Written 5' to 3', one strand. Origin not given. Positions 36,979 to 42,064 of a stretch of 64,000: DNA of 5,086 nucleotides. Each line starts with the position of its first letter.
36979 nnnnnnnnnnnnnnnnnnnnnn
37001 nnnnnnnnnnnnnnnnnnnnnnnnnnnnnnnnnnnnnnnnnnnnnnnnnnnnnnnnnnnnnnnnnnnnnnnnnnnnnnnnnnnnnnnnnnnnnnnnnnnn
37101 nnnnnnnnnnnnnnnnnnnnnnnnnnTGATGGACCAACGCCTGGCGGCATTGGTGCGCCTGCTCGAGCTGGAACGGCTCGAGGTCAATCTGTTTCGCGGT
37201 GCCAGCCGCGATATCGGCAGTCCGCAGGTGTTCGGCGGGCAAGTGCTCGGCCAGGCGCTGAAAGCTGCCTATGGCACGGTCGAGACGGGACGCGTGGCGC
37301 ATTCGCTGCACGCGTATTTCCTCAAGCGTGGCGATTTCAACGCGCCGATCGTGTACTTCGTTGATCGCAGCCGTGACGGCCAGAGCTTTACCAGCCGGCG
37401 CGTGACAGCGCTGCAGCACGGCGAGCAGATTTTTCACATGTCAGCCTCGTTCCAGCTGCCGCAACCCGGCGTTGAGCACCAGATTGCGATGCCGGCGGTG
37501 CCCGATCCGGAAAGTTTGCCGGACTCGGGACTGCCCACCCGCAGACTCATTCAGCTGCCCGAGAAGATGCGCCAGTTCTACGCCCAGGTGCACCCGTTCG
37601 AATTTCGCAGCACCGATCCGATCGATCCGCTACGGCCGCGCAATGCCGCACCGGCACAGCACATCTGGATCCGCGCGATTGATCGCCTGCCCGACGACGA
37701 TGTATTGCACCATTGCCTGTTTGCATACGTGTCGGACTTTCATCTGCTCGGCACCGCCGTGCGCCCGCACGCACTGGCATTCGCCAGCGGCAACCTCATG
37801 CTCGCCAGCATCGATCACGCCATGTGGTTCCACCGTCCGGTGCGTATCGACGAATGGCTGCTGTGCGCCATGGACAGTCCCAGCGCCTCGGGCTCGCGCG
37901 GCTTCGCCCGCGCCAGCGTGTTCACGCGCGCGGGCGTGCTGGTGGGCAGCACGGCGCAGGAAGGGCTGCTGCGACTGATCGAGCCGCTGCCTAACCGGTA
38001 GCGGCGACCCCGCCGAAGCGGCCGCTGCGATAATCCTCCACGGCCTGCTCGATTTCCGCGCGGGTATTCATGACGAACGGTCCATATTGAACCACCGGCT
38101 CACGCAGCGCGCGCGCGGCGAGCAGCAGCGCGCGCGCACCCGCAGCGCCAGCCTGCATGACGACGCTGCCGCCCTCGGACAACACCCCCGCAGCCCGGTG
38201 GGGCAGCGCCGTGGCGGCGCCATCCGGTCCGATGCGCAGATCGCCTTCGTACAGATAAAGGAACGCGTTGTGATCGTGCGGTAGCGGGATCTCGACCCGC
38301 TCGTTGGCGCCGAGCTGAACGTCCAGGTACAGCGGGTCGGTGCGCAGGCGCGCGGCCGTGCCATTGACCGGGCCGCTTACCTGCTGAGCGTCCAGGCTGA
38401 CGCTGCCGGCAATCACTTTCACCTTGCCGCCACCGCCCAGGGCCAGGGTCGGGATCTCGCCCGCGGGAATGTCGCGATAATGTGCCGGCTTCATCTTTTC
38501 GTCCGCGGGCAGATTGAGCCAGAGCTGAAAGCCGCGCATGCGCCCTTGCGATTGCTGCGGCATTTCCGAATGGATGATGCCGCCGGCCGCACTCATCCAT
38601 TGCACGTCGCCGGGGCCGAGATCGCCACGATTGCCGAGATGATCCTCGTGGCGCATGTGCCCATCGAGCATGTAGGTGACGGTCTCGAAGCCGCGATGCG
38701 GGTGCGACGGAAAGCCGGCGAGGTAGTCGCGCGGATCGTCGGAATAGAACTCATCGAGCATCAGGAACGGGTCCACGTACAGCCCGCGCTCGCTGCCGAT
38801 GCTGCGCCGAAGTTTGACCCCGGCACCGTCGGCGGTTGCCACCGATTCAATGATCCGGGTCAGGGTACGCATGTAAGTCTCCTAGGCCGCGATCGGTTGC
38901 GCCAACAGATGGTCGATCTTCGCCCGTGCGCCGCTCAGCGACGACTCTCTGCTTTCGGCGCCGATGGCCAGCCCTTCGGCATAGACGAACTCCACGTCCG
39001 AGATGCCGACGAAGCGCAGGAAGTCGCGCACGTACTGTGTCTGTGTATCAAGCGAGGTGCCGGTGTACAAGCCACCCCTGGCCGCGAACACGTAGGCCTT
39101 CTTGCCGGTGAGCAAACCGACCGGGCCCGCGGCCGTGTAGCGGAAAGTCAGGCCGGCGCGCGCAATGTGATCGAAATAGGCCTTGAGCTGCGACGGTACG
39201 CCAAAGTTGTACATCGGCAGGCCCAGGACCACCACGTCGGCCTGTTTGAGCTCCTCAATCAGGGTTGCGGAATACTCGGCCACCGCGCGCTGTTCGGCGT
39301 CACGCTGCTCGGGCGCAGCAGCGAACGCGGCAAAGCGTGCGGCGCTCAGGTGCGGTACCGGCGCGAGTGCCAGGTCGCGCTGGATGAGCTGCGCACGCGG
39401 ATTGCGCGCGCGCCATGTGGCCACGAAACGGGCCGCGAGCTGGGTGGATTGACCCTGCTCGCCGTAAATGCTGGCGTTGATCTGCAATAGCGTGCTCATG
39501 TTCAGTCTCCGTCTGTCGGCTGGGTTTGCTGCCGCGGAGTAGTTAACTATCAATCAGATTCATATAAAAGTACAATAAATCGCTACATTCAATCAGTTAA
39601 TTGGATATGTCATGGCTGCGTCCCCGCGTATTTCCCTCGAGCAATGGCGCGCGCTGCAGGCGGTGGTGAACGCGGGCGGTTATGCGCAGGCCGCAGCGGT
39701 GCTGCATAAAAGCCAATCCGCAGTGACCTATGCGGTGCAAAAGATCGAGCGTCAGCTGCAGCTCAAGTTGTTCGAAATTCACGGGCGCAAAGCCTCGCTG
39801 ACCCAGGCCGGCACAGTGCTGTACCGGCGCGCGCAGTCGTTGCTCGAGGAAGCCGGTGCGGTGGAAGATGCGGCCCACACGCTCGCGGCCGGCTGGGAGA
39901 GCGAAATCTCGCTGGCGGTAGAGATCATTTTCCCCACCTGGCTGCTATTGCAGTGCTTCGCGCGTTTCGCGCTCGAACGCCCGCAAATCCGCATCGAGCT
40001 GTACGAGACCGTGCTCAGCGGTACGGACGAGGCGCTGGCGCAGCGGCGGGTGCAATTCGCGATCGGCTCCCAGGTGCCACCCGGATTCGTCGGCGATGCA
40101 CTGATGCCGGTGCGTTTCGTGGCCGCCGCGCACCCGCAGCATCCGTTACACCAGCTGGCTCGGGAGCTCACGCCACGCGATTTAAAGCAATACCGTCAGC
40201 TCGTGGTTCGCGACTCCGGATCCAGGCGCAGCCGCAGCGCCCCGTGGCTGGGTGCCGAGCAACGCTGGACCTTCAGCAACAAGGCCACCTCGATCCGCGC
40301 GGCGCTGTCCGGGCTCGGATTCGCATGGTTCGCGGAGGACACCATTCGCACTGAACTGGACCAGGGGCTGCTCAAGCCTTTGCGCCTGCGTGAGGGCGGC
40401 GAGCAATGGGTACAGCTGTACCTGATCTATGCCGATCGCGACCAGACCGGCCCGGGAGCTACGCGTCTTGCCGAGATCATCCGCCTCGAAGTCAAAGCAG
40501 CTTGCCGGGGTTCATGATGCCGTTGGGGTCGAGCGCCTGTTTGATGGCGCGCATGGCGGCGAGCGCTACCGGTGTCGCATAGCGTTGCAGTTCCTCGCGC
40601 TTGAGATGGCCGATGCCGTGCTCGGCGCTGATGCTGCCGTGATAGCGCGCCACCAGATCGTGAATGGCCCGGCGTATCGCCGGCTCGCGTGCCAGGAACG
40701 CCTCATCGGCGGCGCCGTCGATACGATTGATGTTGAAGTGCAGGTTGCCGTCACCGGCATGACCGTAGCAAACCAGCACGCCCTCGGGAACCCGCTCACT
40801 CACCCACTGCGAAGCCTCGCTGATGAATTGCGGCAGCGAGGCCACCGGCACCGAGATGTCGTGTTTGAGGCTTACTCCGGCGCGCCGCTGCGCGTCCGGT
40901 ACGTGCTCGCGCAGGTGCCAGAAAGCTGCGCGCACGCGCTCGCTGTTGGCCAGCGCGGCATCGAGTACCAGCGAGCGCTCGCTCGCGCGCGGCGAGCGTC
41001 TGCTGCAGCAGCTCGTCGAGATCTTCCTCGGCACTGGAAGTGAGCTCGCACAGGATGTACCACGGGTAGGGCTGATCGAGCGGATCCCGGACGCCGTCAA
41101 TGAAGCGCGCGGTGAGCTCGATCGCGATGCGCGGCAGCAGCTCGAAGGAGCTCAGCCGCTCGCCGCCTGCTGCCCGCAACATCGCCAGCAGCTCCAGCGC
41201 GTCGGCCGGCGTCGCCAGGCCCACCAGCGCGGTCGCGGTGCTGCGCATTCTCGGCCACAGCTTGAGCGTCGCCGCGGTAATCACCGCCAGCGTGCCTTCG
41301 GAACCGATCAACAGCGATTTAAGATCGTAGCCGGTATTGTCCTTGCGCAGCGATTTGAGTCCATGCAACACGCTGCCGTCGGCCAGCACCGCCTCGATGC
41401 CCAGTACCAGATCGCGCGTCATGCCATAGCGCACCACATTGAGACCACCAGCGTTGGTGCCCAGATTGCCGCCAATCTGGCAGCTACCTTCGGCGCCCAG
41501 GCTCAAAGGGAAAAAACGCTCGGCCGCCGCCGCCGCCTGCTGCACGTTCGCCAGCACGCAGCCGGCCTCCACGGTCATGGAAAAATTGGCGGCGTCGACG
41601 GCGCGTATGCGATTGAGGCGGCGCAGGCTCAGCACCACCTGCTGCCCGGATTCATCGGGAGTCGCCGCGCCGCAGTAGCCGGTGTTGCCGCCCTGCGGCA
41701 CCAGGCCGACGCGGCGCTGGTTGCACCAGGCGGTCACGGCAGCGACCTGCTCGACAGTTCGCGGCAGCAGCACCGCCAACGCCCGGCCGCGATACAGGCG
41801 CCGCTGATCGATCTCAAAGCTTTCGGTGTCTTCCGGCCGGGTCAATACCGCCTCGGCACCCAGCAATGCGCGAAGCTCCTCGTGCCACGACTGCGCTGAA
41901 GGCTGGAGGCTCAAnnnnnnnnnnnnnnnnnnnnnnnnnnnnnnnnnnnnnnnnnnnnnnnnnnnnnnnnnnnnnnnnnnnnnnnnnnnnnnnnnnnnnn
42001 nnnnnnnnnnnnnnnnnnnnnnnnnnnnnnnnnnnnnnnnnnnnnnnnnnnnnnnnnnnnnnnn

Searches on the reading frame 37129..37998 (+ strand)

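Call 48: search_protein_families(library=pfam, proteins=[window:37129-37998:+], max_evalue=0.0001)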
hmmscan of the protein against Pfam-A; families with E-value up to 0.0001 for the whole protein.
window:37129-37998:+ (290 aa): 3 families
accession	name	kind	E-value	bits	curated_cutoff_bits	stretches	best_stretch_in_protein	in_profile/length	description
PF02551.21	Acyl_CoA_thio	-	2.3e-37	128.2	21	1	173-280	28-132/132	Acyl-CoA thioesterase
PF20789.3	4HBT_3C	-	1.8e-24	86.9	24.1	1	144-280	8-139/140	Acyl-CoA thioesterase C-terminal domain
PF13622.12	4HBT_3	-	1e-15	58.2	24.3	1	33-109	10-83/83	Acyl-CoA thioesterase N-terminal domain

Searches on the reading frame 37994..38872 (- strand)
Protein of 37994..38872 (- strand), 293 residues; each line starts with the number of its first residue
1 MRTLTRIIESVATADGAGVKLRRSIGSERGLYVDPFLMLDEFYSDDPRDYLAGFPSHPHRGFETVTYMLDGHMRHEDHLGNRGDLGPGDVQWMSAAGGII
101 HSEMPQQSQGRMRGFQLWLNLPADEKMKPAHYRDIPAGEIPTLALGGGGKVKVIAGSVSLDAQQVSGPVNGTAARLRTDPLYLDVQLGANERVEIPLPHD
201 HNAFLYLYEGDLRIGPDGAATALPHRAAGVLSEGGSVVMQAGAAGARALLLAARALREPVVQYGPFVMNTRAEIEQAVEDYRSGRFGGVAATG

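Call 48: search_protein_families(library=pfam, proteins=[window:37994-38872:-], max_evalue=0.0001)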
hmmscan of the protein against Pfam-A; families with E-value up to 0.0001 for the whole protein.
window:37994-38872:- (293 aa): 2 families
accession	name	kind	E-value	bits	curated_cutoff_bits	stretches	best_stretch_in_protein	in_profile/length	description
PF02678.22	Pirin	-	6e-35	120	26.1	1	19-119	2-108/108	Pirin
PF05726.19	Pirin_C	-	2.4e-28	99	27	1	182-287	1-103/103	Pirin C-terminal cupin domain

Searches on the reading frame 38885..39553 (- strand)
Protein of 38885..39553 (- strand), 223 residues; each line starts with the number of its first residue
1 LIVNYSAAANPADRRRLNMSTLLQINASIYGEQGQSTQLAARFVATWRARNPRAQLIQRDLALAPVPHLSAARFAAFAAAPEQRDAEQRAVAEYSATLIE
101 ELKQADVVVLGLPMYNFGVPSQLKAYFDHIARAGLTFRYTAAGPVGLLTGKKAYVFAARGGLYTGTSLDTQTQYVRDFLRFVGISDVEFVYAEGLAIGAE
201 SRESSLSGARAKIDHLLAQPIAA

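Call 48: search_protein_families(library=pfam, proteins=[window:38885-39553:-], max_evalue=0.0001)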
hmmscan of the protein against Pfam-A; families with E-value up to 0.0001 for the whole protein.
window:38885-39553:- (223 aa): 2 families
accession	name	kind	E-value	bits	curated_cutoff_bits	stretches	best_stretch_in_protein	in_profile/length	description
PF02525.22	Flavodoxin_2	-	1.3e-50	172.4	27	1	21-215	2-196/198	Flavodoxin-like fold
PF03358.20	FMN_red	-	7.1e-11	42.3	24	1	89-190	55-146/152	NADPH-dependent FMN reductase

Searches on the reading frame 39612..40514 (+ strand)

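Call 48: search_protein_families(library=pfam, proteins=[window:39612-40514:+], max_evalue=0.0001)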
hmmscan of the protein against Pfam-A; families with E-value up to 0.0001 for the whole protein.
window:39612-40514:+ (301 aa): 2 families
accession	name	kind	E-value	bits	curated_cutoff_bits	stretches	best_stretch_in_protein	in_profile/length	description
PF03466.25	LysR_substrate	-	1.5e-26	93.6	28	1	94-291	3-205/209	LysR substrate binding domain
PF00126.33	HTH_1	-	1.1e-15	57.8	26.6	1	9-67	1-59/60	Bacterial regulatory helix-turn-helix protein, lysR family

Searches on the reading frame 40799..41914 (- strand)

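Call 94: search_protein_families(library=pfam, proteins=[window:40799-41914:-], max_evalue=0.0001)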
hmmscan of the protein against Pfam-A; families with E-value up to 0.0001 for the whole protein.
window:40799-41914:- (372 aa): 2 families
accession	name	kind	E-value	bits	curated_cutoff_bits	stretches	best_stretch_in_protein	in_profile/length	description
PF01565.28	FAD_binding_4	-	4.5e-35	120.8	26.4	1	46-184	2-137/139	FAD binding domain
PF02913.24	FAD-oxidase_C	-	2.4e-09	37.7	21.2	1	224-344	3-121/248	FAD linked oxidases, C-terminal domain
